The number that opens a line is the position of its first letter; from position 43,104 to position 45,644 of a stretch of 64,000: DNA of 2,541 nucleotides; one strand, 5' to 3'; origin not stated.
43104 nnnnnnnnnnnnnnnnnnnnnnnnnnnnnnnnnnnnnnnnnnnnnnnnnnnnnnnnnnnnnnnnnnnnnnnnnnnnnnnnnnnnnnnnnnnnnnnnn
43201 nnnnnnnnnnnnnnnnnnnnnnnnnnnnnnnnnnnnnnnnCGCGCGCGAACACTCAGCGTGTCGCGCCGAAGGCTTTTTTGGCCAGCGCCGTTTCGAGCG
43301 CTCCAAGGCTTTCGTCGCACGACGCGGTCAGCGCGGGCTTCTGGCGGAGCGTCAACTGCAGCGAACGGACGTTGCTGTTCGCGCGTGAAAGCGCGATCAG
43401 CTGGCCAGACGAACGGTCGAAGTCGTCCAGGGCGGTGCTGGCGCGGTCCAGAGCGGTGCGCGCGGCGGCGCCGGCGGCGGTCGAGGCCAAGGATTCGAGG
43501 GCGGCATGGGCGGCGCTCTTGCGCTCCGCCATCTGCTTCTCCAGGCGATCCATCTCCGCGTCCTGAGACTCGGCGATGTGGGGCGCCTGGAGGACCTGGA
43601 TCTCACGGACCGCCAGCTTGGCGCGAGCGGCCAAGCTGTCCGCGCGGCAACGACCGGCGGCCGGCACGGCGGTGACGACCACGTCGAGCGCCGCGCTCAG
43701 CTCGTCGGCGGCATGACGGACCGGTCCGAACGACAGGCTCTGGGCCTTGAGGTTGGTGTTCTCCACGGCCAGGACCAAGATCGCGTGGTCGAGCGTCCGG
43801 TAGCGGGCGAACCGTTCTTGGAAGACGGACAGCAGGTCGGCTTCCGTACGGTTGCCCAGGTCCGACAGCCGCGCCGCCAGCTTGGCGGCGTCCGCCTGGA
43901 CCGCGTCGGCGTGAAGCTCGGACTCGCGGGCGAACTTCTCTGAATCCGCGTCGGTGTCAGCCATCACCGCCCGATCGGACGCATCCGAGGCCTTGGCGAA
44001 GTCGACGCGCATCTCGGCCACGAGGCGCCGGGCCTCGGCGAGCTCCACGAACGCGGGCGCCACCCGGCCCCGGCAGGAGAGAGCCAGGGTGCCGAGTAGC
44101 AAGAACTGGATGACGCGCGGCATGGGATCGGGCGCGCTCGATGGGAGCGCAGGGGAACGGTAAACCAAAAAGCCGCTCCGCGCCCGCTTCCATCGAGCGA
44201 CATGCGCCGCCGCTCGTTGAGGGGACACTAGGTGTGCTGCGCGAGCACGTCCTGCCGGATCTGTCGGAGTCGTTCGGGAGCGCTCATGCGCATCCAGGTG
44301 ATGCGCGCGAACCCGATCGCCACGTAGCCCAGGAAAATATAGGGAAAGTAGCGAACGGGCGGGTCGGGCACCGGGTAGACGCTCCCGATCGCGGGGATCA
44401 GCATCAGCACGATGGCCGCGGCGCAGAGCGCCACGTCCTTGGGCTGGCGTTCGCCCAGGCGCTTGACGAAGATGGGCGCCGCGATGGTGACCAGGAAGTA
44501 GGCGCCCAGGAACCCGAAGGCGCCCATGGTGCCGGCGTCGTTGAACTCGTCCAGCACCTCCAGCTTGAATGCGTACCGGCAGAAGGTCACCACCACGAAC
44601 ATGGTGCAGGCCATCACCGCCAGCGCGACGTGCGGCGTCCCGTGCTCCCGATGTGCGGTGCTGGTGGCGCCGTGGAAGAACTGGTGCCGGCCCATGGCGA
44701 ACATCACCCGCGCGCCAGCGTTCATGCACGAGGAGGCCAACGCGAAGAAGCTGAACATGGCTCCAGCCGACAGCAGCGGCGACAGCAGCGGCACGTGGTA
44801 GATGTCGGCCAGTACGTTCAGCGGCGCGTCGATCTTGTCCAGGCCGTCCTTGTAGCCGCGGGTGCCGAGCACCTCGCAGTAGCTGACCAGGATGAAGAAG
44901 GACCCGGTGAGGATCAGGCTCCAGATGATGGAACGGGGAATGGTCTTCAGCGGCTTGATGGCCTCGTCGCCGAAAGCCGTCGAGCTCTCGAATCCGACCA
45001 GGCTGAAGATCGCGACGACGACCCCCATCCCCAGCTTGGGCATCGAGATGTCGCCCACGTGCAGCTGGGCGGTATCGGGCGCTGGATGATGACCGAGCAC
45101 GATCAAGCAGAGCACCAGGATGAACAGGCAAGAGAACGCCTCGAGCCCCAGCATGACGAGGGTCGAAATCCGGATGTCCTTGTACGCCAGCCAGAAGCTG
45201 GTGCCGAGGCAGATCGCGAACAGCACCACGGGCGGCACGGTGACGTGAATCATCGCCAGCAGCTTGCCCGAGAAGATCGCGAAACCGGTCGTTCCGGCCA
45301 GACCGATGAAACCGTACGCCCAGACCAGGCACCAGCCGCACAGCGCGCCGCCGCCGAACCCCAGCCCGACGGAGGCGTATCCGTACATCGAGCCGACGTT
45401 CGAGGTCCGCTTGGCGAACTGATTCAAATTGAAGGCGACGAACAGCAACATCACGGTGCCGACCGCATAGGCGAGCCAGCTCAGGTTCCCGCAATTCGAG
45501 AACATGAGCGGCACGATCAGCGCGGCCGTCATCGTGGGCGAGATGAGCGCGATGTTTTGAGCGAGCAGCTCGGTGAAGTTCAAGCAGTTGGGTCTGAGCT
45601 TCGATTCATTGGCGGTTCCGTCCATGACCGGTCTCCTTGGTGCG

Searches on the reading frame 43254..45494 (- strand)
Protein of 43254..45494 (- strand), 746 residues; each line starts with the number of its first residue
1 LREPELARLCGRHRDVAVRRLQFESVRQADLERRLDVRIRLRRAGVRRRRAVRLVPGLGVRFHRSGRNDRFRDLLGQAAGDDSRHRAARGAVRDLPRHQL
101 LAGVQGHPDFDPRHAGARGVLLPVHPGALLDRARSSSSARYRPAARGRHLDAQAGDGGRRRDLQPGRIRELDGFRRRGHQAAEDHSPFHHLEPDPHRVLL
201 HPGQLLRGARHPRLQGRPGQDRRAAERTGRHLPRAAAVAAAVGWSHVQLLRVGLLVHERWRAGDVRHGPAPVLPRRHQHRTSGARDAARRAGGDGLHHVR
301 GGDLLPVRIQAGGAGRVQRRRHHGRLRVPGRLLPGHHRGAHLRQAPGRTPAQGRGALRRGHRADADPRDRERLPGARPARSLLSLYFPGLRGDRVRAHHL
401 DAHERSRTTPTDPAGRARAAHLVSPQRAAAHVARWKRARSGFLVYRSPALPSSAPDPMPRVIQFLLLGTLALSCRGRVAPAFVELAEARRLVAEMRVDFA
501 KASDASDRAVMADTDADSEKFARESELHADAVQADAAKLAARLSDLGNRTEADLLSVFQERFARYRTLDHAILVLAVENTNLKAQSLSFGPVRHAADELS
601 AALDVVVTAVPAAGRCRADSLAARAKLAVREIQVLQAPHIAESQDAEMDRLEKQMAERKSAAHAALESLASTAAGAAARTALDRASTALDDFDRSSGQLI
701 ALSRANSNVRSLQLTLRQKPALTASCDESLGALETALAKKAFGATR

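Call 92: search_protein_families(library=pfam, proteins=[window:43254-45494:-], max_evalue=0.00001)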
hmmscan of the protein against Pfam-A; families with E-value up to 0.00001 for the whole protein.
window:43254-45494:- (746 aa): 1 family
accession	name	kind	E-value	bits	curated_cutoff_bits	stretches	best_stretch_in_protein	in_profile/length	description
PF12729.13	4HB_MCP_1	-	3.8e-09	36.8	27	0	637-740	66-169/181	Four helix bundle sensory module for signal transduction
